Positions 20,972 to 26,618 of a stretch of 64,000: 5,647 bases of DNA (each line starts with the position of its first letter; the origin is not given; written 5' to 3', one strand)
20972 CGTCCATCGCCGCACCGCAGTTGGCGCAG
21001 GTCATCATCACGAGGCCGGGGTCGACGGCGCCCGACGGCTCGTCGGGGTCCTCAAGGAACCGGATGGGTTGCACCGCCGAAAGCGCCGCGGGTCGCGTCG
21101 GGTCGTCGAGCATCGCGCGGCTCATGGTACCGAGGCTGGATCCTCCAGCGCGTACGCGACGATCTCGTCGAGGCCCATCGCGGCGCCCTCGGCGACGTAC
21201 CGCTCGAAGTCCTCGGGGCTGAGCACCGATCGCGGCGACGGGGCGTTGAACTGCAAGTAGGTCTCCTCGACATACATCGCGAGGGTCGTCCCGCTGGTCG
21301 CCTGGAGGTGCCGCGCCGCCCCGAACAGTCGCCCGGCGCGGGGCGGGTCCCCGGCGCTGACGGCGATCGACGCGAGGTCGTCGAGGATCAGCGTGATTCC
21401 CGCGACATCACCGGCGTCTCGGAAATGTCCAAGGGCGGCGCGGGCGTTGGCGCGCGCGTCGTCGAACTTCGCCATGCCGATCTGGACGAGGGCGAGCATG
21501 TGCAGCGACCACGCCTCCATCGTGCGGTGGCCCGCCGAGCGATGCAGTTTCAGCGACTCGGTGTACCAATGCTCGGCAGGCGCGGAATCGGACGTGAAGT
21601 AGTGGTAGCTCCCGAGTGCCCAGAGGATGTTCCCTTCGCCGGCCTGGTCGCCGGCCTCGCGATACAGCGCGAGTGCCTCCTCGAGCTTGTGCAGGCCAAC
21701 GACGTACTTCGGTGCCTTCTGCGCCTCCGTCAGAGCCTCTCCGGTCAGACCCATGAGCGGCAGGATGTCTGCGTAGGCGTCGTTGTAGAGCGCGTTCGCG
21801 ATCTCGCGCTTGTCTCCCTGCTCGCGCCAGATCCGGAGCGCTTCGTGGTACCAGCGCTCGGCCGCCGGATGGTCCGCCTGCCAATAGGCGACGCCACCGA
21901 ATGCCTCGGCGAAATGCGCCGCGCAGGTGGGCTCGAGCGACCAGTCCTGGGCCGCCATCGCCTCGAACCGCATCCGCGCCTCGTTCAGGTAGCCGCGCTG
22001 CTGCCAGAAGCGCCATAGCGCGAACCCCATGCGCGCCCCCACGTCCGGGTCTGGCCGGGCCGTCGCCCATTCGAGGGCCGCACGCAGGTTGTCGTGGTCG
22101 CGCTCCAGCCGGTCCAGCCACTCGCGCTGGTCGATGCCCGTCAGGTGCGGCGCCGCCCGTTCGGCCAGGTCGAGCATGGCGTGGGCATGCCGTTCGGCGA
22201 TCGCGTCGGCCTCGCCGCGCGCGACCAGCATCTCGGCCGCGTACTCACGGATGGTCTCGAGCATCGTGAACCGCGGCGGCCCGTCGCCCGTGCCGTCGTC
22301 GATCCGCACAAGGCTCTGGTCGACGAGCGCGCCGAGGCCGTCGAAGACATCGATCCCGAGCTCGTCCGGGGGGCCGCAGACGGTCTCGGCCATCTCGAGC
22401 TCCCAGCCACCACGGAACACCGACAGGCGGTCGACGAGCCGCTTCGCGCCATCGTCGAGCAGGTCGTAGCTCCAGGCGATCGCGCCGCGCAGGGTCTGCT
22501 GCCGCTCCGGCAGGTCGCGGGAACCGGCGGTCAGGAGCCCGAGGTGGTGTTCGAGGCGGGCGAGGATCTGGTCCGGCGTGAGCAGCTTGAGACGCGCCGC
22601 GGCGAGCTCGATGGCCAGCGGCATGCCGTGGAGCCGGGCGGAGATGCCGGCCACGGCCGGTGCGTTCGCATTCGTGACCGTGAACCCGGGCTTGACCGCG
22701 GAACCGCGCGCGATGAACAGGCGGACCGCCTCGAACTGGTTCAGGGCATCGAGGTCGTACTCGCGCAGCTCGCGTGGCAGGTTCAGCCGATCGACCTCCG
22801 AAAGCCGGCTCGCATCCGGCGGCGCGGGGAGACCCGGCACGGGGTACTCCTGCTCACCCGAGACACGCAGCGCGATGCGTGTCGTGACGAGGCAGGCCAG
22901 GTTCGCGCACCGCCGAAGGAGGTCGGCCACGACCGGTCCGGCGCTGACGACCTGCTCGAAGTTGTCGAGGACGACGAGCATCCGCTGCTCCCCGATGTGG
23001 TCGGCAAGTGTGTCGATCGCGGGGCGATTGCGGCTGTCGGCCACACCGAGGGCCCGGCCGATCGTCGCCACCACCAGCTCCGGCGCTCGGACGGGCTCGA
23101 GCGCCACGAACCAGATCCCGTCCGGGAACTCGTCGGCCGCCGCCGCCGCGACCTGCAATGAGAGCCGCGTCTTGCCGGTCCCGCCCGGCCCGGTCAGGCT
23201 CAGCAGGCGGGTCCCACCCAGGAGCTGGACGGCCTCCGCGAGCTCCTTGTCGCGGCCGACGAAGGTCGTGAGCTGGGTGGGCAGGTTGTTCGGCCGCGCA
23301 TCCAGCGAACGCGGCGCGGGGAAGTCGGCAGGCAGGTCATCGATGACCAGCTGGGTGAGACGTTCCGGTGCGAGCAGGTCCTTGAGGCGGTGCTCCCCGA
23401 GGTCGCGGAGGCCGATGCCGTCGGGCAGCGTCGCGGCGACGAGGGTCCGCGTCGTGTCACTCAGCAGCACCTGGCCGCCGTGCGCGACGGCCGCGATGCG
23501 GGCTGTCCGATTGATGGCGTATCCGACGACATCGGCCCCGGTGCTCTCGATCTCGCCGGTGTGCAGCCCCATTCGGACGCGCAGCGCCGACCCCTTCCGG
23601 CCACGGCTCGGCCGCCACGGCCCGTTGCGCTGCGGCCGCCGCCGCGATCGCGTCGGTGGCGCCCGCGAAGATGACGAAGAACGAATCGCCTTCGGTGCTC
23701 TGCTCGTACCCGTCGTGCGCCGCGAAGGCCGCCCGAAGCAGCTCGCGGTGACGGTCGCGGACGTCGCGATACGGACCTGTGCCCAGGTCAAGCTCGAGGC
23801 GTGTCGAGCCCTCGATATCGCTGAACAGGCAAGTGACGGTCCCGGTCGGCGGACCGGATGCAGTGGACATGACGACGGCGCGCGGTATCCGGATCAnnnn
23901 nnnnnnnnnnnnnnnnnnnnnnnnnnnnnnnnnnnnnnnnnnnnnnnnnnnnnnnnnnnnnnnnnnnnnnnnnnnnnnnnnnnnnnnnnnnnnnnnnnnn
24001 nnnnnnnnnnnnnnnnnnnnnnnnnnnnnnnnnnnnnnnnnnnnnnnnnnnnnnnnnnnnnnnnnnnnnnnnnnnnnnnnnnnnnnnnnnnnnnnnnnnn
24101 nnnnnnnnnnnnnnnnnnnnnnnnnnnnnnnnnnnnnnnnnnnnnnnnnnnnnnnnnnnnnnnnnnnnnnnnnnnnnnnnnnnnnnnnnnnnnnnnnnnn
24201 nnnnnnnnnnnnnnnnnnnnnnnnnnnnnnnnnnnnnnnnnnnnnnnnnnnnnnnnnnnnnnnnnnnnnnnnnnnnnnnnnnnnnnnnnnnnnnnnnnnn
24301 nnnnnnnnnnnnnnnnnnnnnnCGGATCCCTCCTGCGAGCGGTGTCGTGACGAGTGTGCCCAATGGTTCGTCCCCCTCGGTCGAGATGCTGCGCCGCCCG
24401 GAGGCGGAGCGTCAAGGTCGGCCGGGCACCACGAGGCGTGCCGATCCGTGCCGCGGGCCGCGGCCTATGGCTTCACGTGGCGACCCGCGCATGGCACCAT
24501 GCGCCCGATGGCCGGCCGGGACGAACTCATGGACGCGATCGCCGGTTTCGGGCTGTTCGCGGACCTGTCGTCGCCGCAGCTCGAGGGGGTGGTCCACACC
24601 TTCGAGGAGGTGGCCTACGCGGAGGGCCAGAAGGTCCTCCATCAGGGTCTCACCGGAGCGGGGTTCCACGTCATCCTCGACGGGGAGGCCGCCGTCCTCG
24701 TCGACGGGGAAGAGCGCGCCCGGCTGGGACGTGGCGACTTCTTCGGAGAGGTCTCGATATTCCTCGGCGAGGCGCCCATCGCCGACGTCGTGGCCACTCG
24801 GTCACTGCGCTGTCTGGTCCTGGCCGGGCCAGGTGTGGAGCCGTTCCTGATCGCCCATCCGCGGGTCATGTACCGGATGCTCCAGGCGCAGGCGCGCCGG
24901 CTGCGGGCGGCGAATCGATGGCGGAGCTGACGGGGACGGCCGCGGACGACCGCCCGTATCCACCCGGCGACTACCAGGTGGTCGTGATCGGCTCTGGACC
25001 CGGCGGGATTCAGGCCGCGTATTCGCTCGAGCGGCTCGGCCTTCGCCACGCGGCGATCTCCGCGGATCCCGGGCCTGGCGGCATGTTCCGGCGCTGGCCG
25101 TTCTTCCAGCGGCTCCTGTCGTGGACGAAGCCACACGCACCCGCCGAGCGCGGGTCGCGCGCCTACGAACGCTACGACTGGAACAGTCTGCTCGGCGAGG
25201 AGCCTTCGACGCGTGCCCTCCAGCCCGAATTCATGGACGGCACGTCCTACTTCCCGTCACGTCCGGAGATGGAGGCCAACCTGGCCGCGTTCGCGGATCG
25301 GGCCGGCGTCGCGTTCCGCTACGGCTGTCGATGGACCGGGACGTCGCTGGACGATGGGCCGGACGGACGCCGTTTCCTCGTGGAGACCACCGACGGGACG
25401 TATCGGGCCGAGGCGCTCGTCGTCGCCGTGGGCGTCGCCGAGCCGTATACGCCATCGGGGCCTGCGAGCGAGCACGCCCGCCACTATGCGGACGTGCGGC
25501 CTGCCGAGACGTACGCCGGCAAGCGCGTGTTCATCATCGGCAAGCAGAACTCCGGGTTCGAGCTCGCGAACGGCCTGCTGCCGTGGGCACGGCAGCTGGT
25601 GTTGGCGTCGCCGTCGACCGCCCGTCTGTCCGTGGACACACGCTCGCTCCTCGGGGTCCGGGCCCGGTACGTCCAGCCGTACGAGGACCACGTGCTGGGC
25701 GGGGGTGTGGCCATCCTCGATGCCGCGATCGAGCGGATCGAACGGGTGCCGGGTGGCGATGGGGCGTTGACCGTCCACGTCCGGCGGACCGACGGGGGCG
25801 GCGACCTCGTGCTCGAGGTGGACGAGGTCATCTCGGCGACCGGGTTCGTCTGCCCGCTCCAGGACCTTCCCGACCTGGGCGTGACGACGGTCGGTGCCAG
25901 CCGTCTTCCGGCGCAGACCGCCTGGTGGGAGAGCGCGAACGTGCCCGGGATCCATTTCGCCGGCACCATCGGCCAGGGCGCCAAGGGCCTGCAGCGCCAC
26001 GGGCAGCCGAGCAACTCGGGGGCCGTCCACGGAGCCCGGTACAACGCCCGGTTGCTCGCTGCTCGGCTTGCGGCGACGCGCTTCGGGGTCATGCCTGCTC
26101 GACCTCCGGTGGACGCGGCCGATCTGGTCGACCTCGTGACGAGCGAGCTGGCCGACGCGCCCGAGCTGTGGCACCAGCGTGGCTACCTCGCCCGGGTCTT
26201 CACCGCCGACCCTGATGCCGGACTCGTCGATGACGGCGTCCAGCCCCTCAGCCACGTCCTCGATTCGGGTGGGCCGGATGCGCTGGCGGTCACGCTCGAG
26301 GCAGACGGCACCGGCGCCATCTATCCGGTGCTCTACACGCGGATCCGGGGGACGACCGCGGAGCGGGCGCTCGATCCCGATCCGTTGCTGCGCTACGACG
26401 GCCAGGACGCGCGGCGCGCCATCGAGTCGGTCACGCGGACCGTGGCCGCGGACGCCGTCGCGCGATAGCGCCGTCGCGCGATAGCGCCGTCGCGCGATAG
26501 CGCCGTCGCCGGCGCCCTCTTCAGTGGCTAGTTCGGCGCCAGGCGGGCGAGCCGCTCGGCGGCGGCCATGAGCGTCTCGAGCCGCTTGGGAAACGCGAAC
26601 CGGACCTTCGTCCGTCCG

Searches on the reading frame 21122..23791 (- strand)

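Call 17: search_protein_families(library=pfam, proteins=[window:21122-23791:-], max_evalue=0.00001)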
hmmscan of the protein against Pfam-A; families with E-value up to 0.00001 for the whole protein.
window:21122-23791:- (889 aa): 3 families
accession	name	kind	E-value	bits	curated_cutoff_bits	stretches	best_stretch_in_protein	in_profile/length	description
PF13424.12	TPR_12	-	2.1e-12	47.5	30.1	0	701-751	24-76/77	Tetratricopeptide repeat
PF13401.12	AAA_22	-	1.5e-06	29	27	1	194-307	5-117/130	AAA domain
PF13191.12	AAA_16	-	6e-06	27.3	32.6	1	176-236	1-63/167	AAA ATPase domain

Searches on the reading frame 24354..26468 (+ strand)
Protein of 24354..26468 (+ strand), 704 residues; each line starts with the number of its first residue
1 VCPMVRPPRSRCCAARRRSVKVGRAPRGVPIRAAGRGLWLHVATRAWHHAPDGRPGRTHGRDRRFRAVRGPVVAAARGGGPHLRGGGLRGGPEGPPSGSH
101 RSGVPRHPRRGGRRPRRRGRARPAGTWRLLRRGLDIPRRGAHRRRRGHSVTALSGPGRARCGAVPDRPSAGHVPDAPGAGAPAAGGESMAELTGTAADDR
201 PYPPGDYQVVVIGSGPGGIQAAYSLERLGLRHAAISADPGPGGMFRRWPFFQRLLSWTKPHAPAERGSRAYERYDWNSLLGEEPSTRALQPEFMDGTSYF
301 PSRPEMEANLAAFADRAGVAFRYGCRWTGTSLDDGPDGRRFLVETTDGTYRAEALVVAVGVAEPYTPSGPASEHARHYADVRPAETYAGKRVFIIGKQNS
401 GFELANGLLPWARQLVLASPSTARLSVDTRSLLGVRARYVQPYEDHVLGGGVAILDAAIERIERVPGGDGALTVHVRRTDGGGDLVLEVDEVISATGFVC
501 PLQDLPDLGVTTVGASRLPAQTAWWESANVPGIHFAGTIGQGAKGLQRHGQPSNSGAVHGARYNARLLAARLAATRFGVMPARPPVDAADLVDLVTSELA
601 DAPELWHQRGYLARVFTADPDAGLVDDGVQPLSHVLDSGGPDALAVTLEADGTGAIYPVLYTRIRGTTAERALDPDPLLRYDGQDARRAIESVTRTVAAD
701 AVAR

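Call 99: search_protein_families(library=pfam, proteins=[window:24354-26468:+], max_evalue=0.01)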
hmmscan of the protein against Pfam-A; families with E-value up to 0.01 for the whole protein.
window:24354-26468:+ (704 aa): 6 families
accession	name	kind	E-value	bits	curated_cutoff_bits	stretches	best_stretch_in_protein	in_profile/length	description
PF13738.12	Pyr_redox_3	-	3.9e-24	85.9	30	1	210-537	1-305/305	Pyridine nucleotide-disulphide oxidoreductase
PF07992.20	Pyr_redox_2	-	1.6e-10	41.3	26.1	1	207-518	1-257/291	Pyridine nucleotide-disulphide oxidoreductase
PF13434.12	Lys_Orn_oxgnase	-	0.00023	20.9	21.3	0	292-410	83-209/339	L-lysine 6-monooxygenase/L-ornithine 5-monooxygenase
PF12831.13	FAD_oxidored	-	0.00051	19.9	27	1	208-245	1-38/416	FAD dependent oxidoreductase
PF13450.12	NAD_binding_8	-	0.0017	19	21.9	1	211-250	1-40/68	NAD(P)-binding Rossmann-like domain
PF03486.20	HI0933_like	-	0.0034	17.3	50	0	208-233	2-27/244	HI0933-like protein Rossmann domain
